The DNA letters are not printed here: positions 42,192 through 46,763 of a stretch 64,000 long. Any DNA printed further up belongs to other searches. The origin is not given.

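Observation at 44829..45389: PolC retains its inserted proofreading domain but appears to have lost the DEDDh catalytic residues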

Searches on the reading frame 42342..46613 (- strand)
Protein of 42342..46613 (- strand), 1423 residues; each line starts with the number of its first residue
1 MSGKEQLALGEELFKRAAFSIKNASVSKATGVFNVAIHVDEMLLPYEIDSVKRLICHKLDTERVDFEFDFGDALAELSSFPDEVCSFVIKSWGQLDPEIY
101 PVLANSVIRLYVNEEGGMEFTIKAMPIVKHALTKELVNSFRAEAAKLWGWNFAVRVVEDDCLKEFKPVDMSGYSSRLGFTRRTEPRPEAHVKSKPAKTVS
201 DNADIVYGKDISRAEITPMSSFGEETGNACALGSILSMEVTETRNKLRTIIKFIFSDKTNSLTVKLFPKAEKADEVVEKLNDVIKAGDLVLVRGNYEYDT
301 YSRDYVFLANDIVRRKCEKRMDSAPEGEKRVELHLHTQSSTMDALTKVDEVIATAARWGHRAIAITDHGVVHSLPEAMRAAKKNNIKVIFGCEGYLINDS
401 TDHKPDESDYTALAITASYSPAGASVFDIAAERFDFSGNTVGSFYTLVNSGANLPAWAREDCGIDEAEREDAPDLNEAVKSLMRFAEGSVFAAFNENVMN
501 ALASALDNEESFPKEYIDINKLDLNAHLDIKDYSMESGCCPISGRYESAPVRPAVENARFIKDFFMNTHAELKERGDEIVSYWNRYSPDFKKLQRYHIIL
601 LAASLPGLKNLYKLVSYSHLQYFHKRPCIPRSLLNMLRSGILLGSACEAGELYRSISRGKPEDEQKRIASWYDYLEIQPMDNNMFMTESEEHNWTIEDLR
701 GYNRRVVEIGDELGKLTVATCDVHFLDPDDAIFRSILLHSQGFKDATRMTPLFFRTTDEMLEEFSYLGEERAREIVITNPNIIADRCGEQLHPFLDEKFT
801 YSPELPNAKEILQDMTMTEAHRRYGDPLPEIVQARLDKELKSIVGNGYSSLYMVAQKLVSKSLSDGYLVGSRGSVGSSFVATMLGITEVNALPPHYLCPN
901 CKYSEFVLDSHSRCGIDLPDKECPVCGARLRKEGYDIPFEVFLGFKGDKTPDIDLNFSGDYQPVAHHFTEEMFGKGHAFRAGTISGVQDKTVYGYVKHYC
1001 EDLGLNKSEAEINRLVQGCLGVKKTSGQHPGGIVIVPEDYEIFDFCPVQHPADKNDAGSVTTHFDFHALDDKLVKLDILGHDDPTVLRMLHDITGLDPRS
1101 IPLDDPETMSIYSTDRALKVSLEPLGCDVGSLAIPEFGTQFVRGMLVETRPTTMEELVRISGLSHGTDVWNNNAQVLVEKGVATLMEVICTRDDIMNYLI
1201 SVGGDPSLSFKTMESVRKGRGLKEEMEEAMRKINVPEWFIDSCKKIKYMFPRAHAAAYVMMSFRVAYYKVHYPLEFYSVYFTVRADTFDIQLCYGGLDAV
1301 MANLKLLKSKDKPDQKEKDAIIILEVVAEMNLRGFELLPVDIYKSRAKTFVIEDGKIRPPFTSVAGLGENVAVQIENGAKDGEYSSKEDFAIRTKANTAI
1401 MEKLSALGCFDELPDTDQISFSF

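Call 3: search_protein_families(library=pfam, proteins=[window:42342-46613:-], max_evalue=1)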
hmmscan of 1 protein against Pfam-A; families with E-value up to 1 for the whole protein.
window:42342-46613:- (1423 aa): 6 families
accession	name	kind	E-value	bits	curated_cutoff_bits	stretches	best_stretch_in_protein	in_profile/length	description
PF07733.18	DNA_pol3_alpha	-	1.1e-54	186.3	23.9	1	811-1080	2-260/260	Bacterial DNA polymerase III alpha NTPase domain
PF02811.25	PHP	-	4.9e-29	102.2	26.4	1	332-673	1-150/164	PHP domain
PF17657.6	DNA_pol3_finger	-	6.3e-20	71.6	22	1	1084-1229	2-154/166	Bacterial DNA polymerase III alpha subunit finger domain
PF14579.12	HHH_6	-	3.9e-14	53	25.6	1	1334-1414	1-84/90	Helix-hairpin-helix motif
PF01336.31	tRNA_anti-codon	-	0.0002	21.7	27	1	239-308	6-68/75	OB-fold nucleic acid binding domain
PF00301.25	Rubredoxin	-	0.026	15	23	0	887-903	26-42/47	Rubredoxin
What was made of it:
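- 42342..46613 (-): polC, 1423 aa, PolC-type DNA polymerase III alpha subunit; full length, no frameshift. Pfam PHP, DNA_pol3_alpha, finger and HHH_6 (call 3).
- On PolC-type DNA polymerase III alpha subunit: Pfam domains (call 3).
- On DEDDh / DnaQ-RNase T exonuclease superfamily (Pfam PF00929): No Pfam RNase_T hit at E<=1 (call 3).
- Checked: The finding's span 44829-45389 corresponds to aa ~409-595, the insert that splits the PHP domain (Pfam PHP match 332-673, call 3).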

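Call 4: search_protein_families(library=ncbifam, proteins=[window:42342-46613:-], max_evalue=1)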
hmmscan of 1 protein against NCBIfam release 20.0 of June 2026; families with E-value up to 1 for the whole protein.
window:42342-46613:- (1423 aa): 33 families (the best 25 are shown)
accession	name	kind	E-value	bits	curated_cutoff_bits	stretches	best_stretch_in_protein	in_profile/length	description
NF001688.0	PRK00448.1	equivalog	0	1487.3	873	1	19-1420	28-1442/1445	PolC-type DNA polymerase III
TIGR01405.1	polC_Gram_pos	equivalog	0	1345.9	1043.45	1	229-1421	10-1210/1211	DNA polymerase III subunit alpha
TIGR00594.1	polc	superfamily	2.4e-67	227.8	434.35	5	591-893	78-382/1022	DNA polymerase III subunit alpha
NF005298.0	PRK06826.1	equivalog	4.4e-65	220.1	1260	5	594-892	86-379/1151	DNA polymerase III subunit alpha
NF004226.0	PRK05673.1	equivalog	3.4e-61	207.4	1002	4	591-892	82-384/1146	DNA polymerase III subunit alpha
NF005617.0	PRK07374.1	equivalog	4.4e-46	157.3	1653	3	588-891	77-389/1170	DNA polymerase III subunit alpha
NF007079.0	PRK09532.1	equivalog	2.5e-38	131.9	1525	3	591-891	78-387/876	DNA polymerase III subunit alpha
NF005377.0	PRK06920.1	equivalog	2e-31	108.7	1806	4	594-896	76-368/1108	DNA polymerase III subunit alpha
NF004225.0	PRK05672.1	subfamily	6.2e-31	107.3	939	4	593-891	77-372/1047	error-prone DNA polymerase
NF005516.0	PRK07135.1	equivalog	2.9e-25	88.7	1084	4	329-393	3-67/974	DNA polymerase III DnaE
NF005582.0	PRK07279.1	equivalog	4.6e-19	68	1279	3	1245-1287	675-717/1033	DNA polymerase III subunit alpha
NF004550.0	PRK05898.1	equivalog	6.3e-13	47.8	1182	2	807-892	226-315/971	DNA polymerase III subunit alpha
NF041577.1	nside_bi_sphtase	equivalog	1.7e-07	30.7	400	1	332-393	3-64/276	3',5'-nucleoside bisphosphate phosphatase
NF005905.0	PRK07883.1-3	equivalog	8e-07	28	508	1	417-497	34-113/581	DEDD exonuclease domain-containing protein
NF005907.0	PRK07883.1-5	equivalog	1.3e-06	27.1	454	1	418-496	39-116/584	DEDD exonuclease domain-containing protein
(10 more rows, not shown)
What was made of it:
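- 42342..46613 (-): NCBIfam NF001688 1487 bits and TIGR01405 1346 bits (call 4).
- On PolC-type DNA polymerase III alpha subunit: NF001688 scores 1487 bits (cutoff 873) and TIGR01405 scores 1346 bits (cutoff 1043) (call 4).
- On DEDDh / DnaQ-RNase T exonuclease superfamily (Pfam PF00929): NCBIfam DEDD models give E 8e-7 to 1e-3, far below their cutoffs (call 4).
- Checked: It scores 1487 bits on NCBIfam NF001688 against a cutoff of 873 (call 4).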
